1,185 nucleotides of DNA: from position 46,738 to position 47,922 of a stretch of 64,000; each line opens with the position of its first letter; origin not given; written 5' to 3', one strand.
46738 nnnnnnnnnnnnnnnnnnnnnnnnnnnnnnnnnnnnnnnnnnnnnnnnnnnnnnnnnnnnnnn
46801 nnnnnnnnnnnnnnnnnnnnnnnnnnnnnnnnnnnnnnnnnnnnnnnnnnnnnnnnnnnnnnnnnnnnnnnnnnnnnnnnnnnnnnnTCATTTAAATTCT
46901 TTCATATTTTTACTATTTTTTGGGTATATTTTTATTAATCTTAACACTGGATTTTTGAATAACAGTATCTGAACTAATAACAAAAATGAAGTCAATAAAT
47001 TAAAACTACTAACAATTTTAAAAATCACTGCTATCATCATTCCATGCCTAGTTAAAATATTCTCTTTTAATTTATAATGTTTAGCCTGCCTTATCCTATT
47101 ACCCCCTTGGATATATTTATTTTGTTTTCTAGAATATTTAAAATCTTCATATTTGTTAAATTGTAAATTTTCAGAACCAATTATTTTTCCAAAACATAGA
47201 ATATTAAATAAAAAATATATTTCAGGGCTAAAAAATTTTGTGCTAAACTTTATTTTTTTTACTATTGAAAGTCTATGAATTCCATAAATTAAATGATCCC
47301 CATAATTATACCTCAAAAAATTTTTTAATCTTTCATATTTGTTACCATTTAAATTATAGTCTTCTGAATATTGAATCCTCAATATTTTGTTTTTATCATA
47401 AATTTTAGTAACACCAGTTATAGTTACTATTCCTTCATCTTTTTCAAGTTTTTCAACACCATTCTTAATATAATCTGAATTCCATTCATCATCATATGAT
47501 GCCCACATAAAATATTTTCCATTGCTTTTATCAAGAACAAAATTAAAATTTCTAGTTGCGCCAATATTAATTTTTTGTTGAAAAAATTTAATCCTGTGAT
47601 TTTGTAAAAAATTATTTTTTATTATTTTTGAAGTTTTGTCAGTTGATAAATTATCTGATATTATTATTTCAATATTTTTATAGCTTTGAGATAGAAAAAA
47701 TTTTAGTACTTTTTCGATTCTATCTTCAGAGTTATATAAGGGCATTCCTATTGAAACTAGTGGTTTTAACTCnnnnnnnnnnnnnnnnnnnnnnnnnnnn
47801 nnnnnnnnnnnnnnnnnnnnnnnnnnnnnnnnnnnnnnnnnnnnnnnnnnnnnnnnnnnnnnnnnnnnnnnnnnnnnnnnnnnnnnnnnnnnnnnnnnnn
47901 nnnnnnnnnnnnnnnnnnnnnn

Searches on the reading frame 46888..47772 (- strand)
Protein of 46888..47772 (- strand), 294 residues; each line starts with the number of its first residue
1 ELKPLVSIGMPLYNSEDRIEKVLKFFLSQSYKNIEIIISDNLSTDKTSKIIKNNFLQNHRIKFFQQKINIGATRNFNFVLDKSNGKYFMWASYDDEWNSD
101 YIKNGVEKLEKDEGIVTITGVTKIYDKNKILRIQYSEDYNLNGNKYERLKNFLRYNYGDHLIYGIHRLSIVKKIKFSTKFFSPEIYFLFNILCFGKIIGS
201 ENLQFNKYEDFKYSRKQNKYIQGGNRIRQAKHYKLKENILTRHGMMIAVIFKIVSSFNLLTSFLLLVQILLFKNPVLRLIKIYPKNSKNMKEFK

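Call 37: search_protein_families(library=pfam, proteins=[window:46888-47772:-], max_evalue=0.001)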
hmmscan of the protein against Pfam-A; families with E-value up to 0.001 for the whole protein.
window:46888-47772:- (294 aa): 2 families
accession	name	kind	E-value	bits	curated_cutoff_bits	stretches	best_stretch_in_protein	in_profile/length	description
PF00535.33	Glycos_transf_2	-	8.4e-25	88.1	23.3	1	7-151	1-138/168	Glycosyl transferase family 2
PF10111.15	Glyco_tranf_2_2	-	0.00021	21.3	27.3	1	10-104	4-101/276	Glycosyltransferase like family 2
